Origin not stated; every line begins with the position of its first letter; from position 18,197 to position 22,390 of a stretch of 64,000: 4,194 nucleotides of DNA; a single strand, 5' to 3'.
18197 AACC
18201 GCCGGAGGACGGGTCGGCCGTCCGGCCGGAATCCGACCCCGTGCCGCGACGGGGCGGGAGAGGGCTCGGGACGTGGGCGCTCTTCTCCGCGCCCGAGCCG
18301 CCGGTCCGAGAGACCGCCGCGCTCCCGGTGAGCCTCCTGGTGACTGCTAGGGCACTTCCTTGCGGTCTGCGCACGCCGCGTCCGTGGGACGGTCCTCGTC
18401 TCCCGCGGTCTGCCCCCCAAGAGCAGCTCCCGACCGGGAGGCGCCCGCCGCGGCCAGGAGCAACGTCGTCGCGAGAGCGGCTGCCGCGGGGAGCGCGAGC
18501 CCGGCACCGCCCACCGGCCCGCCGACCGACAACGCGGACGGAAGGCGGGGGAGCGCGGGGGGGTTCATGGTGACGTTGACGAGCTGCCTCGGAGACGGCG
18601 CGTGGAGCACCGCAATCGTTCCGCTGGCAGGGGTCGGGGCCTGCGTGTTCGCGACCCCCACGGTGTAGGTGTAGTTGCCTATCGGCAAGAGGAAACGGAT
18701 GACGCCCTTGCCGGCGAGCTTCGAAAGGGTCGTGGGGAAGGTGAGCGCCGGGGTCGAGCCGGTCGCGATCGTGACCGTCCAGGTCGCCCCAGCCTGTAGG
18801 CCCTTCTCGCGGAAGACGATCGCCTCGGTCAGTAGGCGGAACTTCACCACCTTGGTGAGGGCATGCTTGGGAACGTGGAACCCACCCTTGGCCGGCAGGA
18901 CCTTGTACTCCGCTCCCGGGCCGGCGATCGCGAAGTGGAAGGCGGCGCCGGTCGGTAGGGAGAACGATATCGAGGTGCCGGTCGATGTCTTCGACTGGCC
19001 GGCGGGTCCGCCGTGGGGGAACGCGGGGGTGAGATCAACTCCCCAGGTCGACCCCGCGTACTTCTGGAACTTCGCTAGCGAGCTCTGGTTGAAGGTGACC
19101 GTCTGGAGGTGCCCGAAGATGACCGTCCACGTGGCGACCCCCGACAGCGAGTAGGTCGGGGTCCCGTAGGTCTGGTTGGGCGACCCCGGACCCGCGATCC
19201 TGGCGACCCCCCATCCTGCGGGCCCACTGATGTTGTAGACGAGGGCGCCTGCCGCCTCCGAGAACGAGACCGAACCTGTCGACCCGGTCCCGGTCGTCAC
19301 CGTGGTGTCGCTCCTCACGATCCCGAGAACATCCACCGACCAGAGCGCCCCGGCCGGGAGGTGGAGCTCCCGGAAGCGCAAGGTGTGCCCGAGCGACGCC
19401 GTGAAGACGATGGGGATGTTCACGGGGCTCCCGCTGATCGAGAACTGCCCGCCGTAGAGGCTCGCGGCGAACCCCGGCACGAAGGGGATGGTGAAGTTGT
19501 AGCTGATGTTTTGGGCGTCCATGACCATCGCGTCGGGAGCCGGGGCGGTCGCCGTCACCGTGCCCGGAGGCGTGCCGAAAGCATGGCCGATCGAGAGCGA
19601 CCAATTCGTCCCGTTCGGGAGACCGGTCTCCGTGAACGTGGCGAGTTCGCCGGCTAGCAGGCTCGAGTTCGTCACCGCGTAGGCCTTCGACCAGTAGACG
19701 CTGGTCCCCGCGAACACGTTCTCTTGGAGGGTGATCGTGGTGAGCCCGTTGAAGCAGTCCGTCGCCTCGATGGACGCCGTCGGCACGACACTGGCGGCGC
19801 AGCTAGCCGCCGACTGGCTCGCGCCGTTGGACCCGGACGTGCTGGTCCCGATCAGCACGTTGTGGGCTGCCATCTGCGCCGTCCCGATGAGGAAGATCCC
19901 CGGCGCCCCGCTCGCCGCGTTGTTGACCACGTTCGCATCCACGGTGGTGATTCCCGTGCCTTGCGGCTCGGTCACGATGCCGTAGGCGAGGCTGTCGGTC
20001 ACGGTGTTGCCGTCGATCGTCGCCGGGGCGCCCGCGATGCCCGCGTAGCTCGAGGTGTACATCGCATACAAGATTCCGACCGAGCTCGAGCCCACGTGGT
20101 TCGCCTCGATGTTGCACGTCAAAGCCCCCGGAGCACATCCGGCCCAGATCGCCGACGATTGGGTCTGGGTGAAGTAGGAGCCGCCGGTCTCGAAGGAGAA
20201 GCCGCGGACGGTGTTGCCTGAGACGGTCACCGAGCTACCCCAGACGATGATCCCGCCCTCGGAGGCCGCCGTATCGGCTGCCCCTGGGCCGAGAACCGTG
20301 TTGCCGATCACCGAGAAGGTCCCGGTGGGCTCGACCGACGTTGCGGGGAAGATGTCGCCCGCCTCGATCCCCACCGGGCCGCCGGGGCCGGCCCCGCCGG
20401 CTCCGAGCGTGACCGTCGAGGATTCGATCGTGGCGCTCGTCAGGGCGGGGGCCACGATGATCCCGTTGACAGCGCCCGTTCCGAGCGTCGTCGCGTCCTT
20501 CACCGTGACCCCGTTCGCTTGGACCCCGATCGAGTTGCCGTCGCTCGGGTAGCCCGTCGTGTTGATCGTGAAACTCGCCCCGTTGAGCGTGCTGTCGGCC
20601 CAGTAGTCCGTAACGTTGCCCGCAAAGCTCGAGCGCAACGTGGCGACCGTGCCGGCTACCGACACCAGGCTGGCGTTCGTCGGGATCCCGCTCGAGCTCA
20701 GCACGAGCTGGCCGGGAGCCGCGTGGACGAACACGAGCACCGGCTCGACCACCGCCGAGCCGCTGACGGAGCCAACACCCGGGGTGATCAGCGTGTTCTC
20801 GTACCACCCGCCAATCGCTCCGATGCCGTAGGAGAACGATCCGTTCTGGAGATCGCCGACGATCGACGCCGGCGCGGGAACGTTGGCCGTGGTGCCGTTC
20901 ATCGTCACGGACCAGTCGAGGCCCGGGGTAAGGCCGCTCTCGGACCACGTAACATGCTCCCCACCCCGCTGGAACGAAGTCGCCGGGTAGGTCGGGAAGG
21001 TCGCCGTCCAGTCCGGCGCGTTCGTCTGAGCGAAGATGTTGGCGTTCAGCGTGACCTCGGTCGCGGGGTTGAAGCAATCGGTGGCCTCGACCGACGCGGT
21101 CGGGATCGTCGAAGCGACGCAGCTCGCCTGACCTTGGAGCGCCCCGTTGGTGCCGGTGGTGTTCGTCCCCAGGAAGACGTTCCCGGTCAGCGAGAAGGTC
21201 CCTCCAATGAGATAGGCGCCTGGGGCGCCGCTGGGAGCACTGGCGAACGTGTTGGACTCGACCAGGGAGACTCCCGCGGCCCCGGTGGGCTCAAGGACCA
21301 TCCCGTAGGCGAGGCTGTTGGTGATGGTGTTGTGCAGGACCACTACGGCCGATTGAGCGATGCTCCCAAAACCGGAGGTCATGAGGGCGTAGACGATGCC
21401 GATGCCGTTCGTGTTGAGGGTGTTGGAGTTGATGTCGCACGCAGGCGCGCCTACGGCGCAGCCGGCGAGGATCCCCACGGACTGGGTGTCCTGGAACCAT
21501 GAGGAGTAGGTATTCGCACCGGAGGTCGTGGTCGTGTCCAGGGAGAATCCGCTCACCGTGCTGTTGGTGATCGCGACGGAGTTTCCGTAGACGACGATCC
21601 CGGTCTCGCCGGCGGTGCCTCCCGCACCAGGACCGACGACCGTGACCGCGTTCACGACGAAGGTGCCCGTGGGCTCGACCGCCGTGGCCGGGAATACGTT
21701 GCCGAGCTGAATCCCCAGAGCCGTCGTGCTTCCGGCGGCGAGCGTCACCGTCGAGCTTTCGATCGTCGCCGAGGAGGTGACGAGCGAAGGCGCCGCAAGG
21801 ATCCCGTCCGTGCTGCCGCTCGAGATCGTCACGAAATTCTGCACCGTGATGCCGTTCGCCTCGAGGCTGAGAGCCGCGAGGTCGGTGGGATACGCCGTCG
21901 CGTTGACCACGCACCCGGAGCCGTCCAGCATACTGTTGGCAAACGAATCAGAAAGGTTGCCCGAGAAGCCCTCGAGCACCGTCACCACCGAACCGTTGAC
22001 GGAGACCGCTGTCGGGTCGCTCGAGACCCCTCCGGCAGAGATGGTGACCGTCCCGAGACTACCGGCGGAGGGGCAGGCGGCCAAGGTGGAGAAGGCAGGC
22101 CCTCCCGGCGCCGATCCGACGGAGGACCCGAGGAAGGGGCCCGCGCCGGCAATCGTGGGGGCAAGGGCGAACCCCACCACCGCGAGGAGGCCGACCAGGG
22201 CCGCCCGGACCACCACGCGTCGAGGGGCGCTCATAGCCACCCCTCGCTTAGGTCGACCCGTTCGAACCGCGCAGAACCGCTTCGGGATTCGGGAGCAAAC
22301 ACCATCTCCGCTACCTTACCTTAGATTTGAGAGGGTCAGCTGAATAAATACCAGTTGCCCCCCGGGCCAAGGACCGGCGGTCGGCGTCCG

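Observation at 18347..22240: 1297-aa secreted, Cys-paired, heavily sequon-decorated beta-helix-like protein with C-terminal TM anchor: S-layer/envelope glycoprotein candidate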

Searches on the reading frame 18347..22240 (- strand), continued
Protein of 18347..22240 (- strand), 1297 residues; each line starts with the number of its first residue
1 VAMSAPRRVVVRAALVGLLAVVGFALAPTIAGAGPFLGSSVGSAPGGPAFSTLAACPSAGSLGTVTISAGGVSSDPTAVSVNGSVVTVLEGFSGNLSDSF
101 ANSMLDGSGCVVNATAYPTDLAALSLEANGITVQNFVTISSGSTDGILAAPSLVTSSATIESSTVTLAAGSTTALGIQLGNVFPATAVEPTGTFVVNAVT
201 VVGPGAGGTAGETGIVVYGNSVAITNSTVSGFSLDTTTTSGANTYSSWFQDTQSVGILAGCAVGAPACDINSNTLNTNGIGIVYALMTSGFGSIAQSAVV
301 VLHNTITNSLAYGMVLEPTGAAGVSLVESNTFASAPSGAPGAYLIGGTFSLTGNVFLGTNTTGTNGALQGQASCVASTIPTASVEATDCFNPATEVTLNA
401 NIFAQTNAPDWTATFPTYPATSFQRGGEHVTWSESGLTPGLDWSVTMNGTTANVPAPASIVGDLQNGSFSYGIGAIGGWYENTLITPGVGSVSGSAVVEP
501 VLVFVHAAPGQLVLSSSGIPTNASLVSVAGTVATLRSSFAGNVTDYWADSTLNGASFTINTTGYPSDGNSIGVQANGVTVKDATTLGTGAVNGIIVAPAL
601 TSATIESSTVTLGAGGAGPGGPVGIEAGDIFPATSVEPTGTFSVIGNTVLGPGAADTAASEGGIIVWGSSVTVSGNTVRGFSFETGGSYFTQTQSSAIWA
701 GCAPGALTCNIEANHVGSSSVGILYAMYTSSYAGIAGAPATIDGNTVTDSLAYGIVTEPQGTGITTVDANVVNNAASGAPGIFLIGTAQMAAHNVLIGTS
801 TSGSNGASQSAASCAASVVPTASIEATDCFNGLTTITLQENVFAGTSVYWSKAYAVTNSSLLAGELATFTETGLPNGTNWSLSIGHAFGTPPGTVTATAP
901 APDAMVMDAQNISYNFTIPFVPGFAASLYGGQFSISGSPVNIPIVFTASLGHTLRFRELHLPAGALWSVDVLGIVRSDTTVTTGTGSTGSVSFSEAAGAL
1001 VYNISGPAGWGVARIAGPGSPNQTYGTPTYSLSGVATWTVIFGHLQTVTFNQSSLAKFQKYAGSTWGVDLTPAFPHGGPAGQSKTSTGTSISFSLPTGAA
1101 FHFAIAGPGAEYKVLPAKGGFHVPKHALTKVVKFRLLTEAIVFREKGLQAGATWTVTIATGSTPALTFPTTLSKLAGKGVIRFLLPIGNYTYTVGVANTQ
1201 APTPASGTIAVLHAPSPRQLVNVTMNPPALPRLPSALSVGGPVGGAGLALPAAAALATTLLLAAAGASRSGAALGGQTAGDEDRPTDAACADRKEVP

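Call 28: search_protein_families(library=pfam, proteins=[P0005, P0007, P0008, P0009, P0002], max_evalue=0.1)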
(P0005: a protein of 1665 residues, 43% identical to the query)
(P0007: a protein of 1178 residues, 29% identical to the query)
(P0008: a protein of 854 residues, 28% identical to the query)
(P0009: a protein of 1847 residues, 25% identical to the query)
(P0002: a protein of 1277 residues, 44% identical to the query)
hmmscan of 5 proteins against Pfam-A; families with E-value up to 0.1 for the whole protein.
P0005 (1665 aa): 3 families
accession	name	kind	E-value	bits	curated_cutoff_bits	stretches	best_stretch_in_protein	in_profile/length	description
PF13229.12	Beta_helix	-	4.6e-20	72.3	25.9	4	498-699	2-158/158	Right handed beta helix region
PF05048.19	NosD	-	3.5e-15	56.5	23.6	2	283-430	15-153/212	Periplasmic copper-binding protein (NosD)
PF19407.5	DUF5979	-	0.021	15.9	25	1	1256-1324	16-88/104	Domain of unknown function (DUF5979)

P0007 (1178 aa): 2 families
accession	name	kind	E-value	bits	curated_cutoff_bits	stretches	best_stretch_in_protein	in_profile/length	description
PF13229.12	Beta_helix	-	3.1e-07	30.6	25.9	1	250-413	1-124/158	Right handed beta helix region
PF05048.19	NosD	-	0.00033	20.6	23.6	1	265-374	7-114/212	Periplasmic copper-binding protein (NosD)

P0008 (854 aa): 5 families
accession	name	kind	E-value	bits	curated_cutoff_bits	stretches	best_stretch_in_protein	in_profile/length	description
PF01436.27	NHL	-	1.6e-08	34.6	20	0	372-397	3-27/28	NHL repeat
PF10282.15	Lactonase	-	7.2e-08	32.5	21.7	0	283-319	282-319/344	Lactonase, 7-bladed beta-propeller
PF17893.6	Cas9_b_hairpin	-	0.003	17.7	25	0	724-754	45-75/90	CRISPR-associated endonuclease Cas9 beta-hairpin domain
PF02806.24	Alpha-amylase_C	-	0.011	16.5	21.2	0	564-606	38-86/95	Alpha amylase, C-terminal all-beta domain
PF21653.3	pulA_all-beta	-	0.016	15.2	26.7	0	410-423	45-58/60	Pullulanase, all-beta domain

P0009 (1847 aa): 6 families
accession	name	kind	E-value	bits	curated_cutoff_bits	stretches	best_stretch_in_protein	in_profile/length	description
PF13229.12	Beta_helix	-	6.8e-33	114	25.9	6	733-852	32-143/158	Right handed beta helix region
PF05048.19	NosD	-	4.3e-24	85.6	23.6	3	797-950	34-182/212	Periplasmic copper-binding protein (NosD)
PF07495.19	Y_Y_Y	-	2.3e-06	27.9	26.6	0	1429-1446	28-42/65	Y_Y_Y domain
PF22898.2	NOMO1-like_1st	-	0.0036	17.8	27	0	1564-1593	45-75/85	BOS complex subunit NOMO1-like, first beta sandwich domain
PF13620.12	CarboxypepD_reg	-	0.004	17.9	32.3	1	1726-1770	33-79/82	Carboxypeptidase regulatory-like domain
PF08308.17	PEGA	-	0.05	14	20.8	0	1734-1762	28-56/71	PEGA domain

P0002 (1277 aa): 0 families

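Call 58: list_cluster_members(proteins=[P0001, P0002, P0003, P0004, P0007, P0009])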
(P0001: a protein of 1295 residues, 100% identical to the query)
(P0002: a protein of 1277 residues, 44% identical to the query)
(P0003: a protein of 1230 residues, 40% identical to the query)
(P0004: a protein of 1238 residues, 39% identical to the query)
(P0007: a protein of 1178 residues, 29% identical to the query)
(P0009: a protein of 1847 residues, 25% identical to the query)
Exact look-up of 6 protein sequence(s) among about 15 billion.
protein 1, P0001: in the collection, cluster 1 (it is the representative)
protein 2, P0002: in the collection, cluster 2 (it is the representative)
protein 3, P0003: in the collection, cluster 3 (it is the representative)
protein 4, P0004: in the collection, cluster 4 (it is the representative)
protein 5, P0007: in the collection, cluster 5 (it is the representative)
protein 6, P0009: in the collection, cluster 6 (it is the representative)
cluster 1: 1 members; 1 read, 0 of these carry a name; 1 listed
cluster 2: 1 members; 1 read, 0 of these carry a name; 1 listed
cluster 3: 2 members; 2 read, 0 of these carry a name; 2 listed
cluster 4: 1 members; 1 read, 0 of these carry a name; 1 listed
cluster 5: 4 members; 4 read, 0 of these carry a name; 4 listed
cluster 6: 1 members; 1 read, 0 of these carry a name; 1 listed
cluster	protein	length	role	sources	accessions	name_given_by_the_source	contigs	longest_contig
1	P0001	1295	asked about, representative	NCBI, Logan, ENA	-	-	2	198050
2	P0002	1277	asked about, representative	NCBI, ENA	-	-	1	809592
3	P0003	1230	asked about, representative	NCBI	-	-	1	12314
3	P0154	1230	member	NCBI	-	-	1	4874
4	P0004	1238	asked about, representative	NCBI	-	-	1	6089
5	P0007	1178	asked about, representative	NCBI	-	-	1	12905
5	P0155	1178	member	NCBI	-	-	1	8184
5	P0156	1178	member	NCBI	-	-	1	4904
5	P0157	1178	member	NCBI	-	-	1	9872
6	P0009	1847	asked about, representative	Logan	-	-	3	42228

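Call 73: find_related_loci(query=A1, collection=metagenome_contigs, flank=8000)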
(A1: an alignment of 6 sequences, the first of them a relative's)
Query A1 (1295 aa) in metagenome_contigs; peptide patterns used: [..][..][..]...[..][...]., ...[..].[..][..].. (x = any residue, [..] = any of these).
116 stretches matched a pattern; 1 encode a relative of the query (tblastn E <= 1e-3); 1 distinct loci.
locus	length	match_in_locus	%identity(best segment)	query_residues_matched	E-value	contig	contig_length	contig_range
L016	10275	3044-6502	43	106-1216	0e+0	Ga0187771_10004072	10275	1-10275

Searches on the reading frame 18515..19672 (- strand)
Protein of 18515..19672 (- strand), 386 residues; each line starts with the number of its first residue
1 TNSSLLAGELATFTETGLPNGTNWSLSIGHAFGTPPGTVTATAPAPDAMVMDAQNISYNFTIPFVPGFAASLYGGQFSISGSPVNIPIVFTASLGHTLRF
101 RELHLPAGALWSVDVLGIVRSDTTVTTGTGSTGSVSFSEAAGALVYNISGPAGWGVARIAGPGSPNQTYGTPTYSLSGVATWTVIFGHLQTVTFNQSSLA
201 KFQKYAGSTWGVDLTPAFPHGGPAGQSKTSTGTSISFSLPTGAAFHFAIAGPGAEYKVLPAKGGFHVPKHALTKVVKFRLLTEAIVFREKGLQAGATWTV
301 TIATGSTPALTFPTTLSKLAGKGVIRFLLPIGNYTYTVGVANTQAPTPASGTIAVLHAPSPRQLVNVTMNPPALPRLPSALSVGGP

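Call 41: predict_structure(alignment_id=A3)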
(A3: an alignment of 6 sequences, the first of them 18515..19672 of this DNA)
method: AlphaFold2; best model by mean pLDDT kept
length: 386 residues; sequences in the alignment: 6
mean_pLDDT: 74.4   pTM: 0.59
mean pLDDT of the five models: 74.4, 72.8, 71.1, 70.6, 69.3
residues with pLDDT >= 90: 56; 70-90: 206; 50-70: 84; < 50: 40
segments of 3 or more residues with pLDDT < 50: 1-6, 33-36, 164-175, 306-312, 381-386
pLDDT, mean of each block of 10 residues (from residue 1): 51 91 85 56 88 82 78 83 87 73 83 78 67 72 72 83 43 53 87 88 77 80 75 92 90 77 90 88 79 71 60 60 72 79 62 72 68 52 43
secondary structure, 60 per line:
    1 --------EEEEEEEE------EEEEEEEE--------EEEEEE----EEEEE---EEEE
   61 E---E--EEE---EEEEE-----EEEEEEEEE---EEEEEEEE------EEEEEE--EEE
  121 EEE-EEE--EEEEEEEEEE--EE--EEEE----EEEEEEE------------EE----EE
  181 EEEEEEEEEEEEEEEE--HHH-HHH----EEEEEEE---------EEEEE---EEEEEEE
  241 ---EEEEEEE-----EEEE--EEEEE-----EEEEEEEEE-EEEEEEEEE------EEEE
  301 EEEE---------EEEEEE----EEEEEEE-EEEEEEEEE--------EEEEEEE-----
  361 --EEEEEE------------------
elements in order: E9-16 E23-30 E39-44 E49-53 E57-61 E68-70 E74-78 E84-92 E96-103 E110-115 E118-123 E125-127 E130-139 E146-149 E154-160 E179-196 E210-216 E226-230 E234-240 E244-250 E256-259 E262-266 E272-280 E282-290 E297-304 E314-319 E324-330 E332-340 E349-355 E363-368
